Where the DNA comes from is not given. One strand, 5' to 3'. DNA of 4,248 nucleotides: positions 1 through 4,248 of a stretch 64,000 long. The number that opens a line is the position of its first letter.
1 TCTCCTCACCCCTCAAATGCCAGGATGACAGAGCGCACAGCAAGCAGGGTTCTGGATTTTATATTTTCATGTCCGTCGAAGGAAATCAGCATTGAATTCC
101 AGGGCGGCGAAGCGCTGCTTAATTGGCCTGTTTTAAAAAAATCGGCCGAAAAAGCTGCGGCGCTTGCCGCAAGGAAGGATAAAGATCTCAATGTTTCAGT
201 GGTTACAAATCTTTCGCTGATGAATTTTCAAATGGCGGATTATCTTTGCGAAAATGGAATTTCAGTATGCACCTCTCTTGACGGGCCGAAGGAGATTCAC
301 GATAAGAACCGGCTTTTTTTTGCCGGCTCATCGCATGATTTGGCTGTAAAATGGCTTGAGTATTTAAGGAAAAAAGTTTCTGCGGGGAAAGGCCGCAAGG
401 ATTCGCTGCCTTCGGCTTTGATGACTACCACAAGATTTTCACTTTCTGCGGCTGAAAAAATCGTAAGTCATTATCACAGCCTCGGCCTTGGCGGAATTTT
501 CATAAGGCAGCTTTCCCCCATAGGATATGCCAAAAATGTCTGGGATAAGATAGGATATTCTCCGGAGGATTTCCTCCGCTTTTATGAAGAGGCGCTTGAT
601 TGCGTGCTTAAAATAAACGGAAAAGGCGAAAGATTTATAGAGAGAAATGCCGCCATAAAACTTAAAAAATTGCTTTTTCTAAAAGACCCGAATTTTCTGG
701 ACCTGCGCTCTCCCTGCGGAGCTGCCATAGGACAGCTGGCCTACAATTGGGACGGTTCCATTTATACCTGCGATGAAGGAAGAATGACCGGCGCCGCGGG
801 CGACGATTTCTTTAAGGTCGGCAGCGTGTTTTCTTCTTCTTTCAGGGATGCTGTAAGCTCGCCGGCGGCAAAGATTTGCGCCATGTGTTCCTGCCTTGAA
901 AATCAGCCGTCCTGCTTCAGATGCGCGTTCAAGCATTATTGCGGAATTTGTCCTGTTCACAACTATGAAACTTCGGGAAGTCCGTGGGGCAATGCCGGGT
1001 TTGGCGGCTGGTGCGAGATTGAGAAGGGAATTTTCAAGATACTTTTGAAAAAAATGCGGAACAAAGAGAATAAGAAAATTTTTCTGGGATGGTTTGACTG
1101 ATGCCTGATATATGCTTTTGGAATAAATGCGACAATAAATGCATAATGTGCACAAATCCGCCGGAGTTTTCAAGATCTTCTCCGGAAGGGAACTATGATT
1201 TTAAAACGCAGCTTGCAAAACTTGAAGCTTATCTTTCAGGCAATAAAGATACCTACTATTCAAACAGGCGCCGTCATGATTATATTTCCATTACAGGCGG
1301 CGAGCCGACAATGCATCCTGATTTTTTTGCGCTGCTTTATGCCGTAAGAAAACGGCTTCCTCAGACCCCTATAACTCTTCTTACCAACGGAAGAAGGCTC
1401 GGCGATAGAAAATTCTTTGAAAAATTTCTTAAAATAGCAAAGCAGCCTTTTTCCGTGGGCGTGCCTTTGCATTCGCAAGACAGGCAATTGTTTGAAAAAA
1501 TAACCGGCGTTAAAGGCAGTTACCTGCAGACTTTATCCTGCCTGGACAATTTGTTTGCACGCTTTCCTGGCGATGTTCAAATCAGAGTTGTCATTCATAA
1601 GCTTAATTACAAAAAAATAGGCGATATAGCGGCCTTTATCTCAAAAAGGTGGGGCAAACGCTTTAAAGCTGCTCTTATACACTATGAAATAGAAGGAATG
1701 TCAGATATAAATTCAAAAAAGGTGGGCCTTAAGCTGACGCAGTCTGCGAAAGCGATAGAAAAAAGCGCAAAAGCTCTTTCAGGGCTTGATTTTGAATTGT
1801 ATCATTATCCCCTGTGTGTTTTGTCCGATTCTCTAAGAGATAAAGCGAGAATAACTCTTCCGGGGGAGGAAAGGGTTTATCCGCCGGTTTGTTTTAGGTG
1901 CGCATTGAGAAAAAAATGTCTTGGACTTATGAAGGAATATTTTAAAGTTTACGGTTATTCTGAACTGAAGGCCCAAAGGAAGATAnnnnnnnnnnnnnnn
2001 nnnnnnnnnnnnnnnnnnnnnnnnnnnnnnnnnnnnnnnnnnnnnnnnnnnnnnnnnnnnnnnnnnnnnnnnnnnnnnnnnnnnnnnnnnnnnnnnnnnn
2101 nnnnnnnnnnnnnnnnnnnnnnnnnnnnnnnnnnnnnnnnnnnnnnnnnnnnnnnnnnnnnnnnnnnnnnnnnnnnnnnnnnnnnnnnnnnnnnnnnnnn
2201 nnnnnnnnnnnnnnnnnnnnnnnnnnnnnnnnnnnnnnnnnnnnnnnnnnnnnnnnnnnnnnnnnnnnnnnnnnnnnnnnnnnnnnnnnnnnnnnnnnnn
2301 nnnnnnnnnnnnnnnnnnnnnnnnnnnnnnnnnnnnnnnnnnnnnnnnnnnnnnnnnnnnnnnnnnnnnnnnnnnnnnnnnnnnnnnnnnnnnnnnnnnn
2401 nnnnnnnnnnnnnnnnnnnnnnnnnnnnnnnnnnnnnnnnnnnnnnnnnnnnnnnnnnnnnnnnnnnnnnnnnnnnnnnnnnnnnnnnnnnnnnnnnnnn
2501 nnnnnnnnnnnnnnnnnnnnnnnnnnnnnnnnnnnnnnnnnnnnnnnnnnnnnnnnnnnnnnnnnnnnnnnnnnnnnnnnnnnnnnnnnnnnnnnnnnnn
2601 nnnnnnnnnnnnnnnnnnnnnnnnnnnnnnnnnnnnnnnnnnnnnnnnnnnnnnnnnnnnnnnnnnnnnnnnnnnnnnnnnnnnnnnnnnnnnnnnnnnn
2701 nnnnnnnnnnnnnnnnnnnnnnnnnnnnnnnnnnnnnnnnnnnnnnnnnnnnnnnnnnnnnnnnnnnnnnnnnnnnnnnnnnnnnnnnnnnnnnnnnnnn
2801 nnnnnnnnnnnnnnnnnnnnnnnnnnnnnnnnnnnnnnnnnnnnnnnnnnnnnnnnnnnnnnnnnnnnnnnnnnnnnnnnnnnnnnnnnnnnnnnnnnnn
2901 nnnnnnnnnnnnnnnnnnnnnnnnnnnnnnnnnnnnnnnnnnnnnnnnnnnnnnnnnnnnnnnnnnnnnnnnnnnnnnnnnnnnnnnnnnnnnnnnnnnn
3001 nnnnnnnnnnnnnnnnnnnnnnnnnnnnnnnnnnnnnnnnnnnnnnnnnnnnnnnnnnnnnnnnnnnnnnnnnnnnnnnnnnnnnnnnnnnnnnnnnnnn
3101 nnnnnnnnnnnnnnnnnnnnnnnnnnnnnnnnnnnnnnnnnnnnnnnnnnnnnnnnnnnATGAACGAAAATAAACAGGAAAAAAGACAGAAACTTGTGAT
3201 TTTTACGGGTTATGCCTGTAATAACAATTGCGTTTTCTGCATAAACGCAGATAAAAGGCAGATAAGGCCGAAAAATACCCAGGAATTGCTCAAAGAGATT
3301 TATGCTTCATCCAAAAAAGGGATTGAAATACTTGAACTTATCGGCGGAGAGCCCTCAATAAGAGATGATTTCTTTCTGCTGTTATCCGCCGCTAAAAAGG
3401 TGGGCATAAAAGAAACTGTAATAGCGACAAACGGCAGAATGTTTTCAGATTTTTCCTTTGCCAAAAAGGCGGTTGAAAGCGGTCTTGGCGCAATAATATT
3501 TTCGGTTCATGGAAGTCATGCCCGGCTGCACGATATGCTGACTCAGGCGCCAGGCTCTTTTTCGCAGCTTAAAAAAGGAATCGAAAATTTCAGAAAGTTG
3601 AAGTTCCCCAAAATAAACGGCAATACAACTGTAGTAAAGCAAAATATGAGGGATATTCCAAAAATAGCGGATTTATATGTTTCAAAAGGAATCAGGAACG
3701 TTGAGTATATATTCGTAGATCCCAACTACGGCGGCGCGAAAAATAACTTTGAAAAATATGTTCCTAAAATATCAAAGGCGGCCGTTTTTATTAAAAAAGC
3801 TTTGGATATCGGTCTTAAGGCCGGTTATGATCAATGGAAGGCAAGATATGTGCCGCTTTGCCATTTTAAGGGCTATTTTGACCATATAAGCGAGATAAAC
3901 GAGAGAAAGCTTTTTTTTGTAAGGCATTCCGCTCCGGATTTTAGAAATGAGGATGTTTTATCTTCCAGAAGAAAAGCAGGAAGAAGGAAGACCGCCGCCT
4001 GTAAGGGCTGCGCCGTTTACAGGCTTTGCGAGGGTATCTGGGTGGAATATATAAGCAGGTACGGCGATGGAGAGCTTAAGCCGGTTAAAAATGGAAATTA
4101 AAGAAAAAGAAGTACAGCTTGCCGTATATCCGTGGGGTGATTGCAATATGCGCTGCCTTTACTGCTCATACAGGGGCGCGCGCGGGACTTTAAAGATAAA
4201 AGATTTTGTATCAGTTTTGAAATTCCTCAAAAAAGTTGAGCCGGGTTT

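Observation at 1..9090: Nine-gene translationally coupled operon: six radical SAM enzymes, an A24-like membrane peptidase, a cysteine desulfurase and a TP-methylase-fold protein, with no visible substrate gene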

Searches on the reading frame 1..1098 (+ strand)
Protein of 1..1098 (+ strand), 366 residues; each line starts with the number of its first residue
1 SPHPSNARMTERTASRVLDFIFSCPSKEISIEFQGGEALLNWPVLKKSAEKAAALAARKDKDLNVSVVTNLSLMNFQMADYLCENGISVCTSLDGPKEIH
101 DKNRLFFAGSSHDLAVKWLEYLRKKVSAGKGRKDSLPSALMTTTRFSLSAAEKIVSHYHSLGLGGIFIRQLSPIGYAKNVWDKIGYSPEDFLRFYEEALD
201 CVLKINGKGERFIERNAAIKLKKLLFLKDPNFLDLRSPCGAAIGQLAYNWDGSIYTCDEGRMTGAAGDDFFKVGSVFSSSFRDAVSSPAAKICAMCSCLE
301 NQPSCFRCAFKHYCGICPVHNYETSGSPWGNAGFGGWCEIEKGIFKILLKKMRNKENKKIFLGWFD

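Call 5: search_protein_families(library=pfam, proteins=[window:1-1098:+], max_evalue=0.01)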
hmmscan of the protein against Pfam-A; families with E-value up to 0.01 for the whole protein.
window:1-1098:+ (366 aa): 1 family
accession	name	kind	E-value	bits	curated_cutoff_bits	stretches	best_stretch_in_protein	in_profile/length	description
PF04055.27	Radical_SAM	-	0.0018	18.9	29.5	1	31-125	49-139/166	Radical SAM superfamily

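Call 6: search_protein_families(library=ncbifam, proteins=[window:1-1098:+], max_evalue=0.01)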
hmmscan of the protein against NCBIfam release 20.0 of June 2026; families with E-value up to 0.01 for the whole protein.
window:1-1098:+ (366 aa): 36 families (the best 25 are shown)
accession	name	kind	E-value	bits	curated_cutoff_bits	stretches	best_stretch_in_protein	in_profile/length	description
TIGR03978.1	rSAM_paired_1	equivalog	3.1e-110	369.1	370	1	5-364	110-465/466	His-Xaa-Ser system radical SAM maturase HxsB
NF047865.1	rSAM_PapB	equivalog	1.6e-28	99.9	340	1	6-328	30-327/330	PapB family radical SAM/SPASM ranthipeptide maturase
TIGR04064.1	rSAM_nif11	equivalog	3.4e-27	95.3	518.7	2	6-125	105-227/459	nif11-like peptide radical SAM maturase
TIGR04068.1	rSAM_ocin_clost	equivalog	2.1e-22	79.7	500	1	5-126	113-236/462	Cys-rich peptide radical SAM maturase CcpM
NF040492.1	not_ScfB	exception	1e-20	74.1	855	1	9-326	126-424/450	ScfB-related radical SAM/SPASM orphan maturase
NF035951.1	rSAM_RumMC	equivalog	8.4e-20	70.9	720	1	8-126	145-263/510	RumMC family radical SAM sactipeptide maturase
TIGR03906.1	quino_hemo_SAM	equivalog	2.9e-19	69.1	453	1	6-111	122-229/467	quinohemoprotein amine dehydrogenase maturation protein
TIGR03974.1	rSAM_six_Cys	equivalog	6.2e-19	68.2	425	1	6-327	125-426/451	thioether cross-link-forming SCIFF peptide maturase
TIGR04163.1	rSAM_cobopep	equivalog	7.2e-16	57.9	375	1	51-342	136-409/428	peptide-modifying radical SAM enzyme CbpB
TIGR03942.1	sulfatase_rSAM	equivalog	1.7e-15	57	349.45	1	6-354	31-359/363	anaerobic sulfatase maturase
NF041707.1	rSAM_YhhB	equivalog_domain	1.7e-13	50.3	445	1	11-126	42-156/369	cyclophane-forming radical SAM/SPASM peptide maturase YhhB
TIGR04280.1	geopep_mat_rSAM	hypoth_equivalog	2.2e-13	50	400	1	5-110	108-217/428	geopeptide radical SAM maturase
NF041298.1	rSAM_mat_DynA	equivalog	7.5e-13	48.2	450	1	28-324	52-328/356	dynobactin maturation radical SAM/SPASM protein DynA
TIGR04083.1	rSAM_pep_methan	hypoth_equivalog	1.1e-11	44.3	300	1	7-352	25-343/376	TIGR04083 family peptide-modifying radical SAM enzyme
NF010321.0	PRK13758.1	equivalog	1.2e-11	44.4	441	1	22-317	52-329/370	anaerobic sulfatase-maturase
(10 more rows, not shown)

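Call 73: search_protein_families(library=padloc, proteins=[window:1-1098:+], max_evalue=0.001)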
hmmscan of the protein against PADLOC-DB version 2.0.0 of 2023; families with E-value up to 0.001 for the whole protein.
window:1-1098:+ (366 aa): 0 families

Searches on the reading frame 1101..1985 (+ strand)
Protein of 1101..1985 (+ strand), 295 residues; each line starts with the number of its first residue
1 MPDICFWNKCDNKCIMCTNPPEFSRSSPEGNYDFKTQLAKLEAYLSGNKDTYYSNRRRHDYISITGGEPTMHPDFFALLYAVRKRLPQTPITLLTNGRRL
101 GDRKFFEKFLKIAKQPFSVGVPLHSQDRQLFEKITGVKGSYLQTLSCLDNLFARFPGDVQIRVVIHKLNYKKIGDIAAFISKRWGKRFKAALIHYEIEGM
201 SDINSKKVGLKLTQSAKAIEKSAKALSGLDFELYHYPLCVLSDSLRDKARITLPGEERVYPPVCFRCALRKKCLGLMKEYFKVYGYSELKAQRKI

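Call 5: search_protein_families(library=pfam, proteins=[window:1101-1985:+], max_evalue=0.01)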
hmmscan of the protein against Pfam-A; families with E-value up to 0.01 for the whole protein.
window:1101-1985:+ (295 aa): 2 families
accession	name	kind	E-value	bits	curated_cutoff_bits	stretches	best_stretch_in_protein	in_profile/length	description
PF04055.27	Radical_SAM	-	6.2e-16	59.5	29.5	1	6-180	3-166/166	Radical SAM superfamily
PF13353.11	Fer4_12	-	0.0024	18.6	22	1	6-111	11-107/137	4Fe-4S single cluster domain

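Call 6: search_protein_families(library=ncbifam, proteins=[window:1101-1985:+], max_evalue=0.01)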
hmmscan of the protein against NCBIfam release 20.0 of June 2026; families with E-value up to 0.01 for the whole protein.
window:1101-1985:+ (295 aa): 30 families (the best 25 are shown)
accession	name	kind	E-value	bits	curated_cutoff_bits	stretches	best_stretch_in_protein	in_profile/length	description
TIGR03977.1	rSAM_pair_HxsC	equivalog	6.5e-49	166.4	267.9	1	8-277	33-289/292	His-Xaa-Ser system radical SAM maturase HxsC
NF038332.1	rSAM_rare_HxsC4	exception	2.4e-14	53.3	500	1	9-182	23-183/335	radical SAM protein HxsC4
TIGR03962.1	mycofact_rSAM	equivalog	2.2e-09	37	265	1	58-188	57-180/339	mycofactocin radical SAM maturase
TIGR02666.1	moaA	equivalog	2.7e-09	36.5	284.05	1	59-183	60-183/336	GTP 3',8-cyclase MoaA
TIGR02668.1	moaA_archaeal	equivalog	2.7e-08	33.1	325.25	1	61-225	59-216/303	GTP 3',8-cyclase MoaA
NF033640.1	N_Twi_rSAM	subfamily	4.2e-08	32.7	170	1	3-112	114-230/398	twitch domain-containing radical SAM protein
NF038283.1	viperin_w_prok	equivalog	7.6e-08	31.9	180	1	6-189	8-184/281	viperin family antiviral radical SAM protein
TIGR04054.1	rSAM_NirJ1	equivalog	1.4e-07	30.5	650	1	62-187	86-204/387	putative heme d1 biosynthesis radical SAM protein NirJ1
NF012164.0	AlbA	equivalog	3.1e-07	29.2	850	1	62-186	162-281/442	subtilosin maturase AlbA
NF001199.0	PRK00164.2-1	equivalog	5.8e-07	28.9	231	1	61-223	61-213/308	GTP 3',8-cyclase MoaA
TIGR04317.1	W_rSAM_matur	equivalog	7.7e-07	28.5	380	1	58-181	50-172/349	tungsten cofactor oxidoreductase radical SAM maturase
TIGR04340.1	rSAM_ACGX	hypoth_equivalog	1.1e-06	28.1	400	1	8-176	11-165/341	radical SAM/SPASM domain protein, ACGX system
TIGR04251.1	SCM_rSAM_ScmF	equivalog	1.5e-06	27.9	400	1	62-154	57-144/353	SynChlorMet cassette radical SAM/SPASM protein ScmF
TIGR04250.1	SCM_rSAM_ScmE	equivalog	9.9e-06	24.7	400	1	4-220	7-204/358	SynChlorMet cassette radical SAM/SPASM protein ScmE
NF045646.2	rSAM_Se_TrsS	equivalog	2.9e-05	22.8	490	1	9-181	95-252/441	radical SAM (seleno)protein TrsS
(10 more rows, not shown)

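Call 7: find_encoding_contigs(protein=window:1101-1985:+, flank=10000, max_places=6)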
Protein window:1101-1985:+ (295 aa): no gene with exactly this product is on record in the collection.

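Call 73: search_protein_families(library=padloc, proteins=[window:1101-1985:+], max_evalue=0.001)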
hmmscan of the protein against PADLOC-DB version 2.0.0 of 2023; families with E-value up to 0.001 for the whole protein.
window:1101-1985:+ (295 aa): 2 families
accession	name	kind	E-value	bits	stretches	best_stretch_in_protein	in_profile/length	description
PDLC02903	pVip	-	7.5e-11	40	1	6-190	6-171/257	Viperins not associated with kinases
PDLC02904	pVip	-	4.6e-09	34.2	1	6-189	9-171/262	Viperins associated with kinases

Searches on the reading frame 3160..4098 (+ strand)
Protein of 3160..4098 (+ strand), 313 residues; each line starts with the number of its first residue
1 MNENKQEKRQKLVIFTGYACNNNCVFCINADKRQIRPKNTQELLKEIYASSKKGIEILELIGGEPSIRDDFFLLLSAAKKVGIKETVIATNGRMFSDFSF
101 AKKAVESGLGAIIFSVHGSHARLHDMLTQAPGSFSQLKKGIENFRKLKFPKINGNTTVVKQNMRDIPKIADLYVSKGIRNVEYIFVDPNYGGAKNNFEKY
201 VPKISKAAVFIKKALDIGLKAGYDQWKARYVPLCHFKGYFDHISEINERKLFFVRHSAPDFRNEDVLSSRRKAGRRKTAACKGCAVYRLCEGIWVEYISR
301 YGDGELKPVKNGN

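Call 5: search_protein_families(library=pfam, proteins=[window:3160-4098:+], max_evalue=0.01)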
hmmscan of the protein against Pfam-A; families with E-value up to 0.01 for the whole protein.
window:3160-4098:+ (313 aa): 2 families
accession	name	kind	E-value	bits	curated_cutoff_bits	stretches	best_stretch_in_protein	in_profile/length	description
PF04055.27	Radical_SAM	-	7.7e-22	78.7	29.5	1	16-172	3-165/166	Radical SAM superfamily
PF13353.11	Fer4_12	-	7.1e-07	30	22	1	19-116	14-113/137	4Fe-4S single cluster domain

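Call 6: search_protein_families(library=ncbifam, proteins=[window:3160-4098:+], max_evalue=0.01)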
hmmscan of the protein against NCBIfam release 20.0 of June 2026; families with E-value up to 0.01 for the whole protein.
window:3160-4098:+ (313 aa): 49 families (the best 25 are shown)
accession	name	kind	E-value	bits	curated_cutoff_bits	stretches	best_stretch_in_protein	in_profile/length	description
NF038332.1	rSAM_rare_HxsC4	exception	3.2e-43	148.2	500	1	5-309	9-335/335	radical SAM protein HxsC4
TIGR03977.1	rSAM_pair_HxsC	equivalog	1e-24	86.9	267.9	1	9-238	25-255/292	His-Xaa-Ser system radical SAM maturase HxsC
TIGR04545.1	rSAM_ahbD_hemeb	equivalog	2.9e-21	76.3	500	1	18-188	8-177/339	heme b synthase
TIGR02668.1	moaA_archaeal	equivalog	8.6e-20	70.9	325.25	1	14-212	14-211/303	GTP 3',8-cyclase MoaA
TIGR04055.1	rSAM_NirJ2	equivalog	1.8e-18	67.1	500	1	16-189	6-177/326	putative heme d1 biosynthesis radical SAM protein NirJ2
NF001199.0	PRK00164.2-1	equivalog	1.1e-17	64.1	231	1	14-177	16-179/308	GTP 3',8-cyclase MoaA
TIGR04347.1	pseudo_SAM_Halo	equivalog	1e-16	61.2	525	1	6-199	34-223/390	TIGR04347 family pseudo-SAM/SPASM protein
TIGR04053.2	TIGR04053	equivalog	1.8e-16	60.4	395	1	17-186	15-186/366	TIGR04053 family radical SAM/SPASM domain-containing protein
TIGR02666.1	moaA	equivalog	5.2e-16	58.5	284.05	1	19-200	19-206/336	GTP 3',8-cyclase MoaA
TIGR04466.1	rSAM_BlsE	equivalog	2.8e-15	56.6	400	1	12-182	5-171/327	cytosylglucuronate decarboxylase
TIGR04546.1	rSAM_ahbC_deAc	equivalog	2.8e-15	56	650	1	7-183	36-210/390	12,18-didecarboxysiroheme deacetylase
TIGR03913.1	rad_SAM_trio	equivalog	3.4e-15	55.4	591.75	1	17-179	26-185/477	GDL motif peptide-associated radical SAM/SPASM maturase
TIGR04054.1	rSAM_NirJ1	equivalog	1.5e-14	53.4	650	1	16-186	42-210/387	putative heme d1 biosynthesis radical SAM protein NirJ1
NF045646.2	rSAM_Se_TrsS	equivalog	6.8e-14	51.2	490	1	17-176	93-254/441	radical SAM (seleno)protein TrsS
NF045574.1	sacti_mat_StsB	exception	1.9e-13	50.1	625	1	19-182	105-265/466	StsB family radical SAM/SPASM domain sactipeptide maturase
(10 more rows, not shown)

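Call 73: search_protein_families(library=padloc, proteins=[window:3160-4098:+], max_evalue=0.001)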
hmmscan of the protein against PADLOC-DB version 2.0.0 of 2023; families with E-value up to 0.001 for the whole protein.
window:3160-4098:+ (313 aa): 3 families
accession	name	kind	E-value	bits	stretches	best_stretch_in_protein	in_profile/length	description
PDLC02904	pVip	-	1.1e-12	46.1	1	19-164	12-155/262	Viperins associated with kinases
PDLC02903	pVip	-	1.1e-11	42.7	1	18-165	8-152/257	Viperins not associated with kinases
PDLC02905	pVip-kinase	-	0.00028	18.3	1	19-103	191-279/474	Viperin-kinase fusion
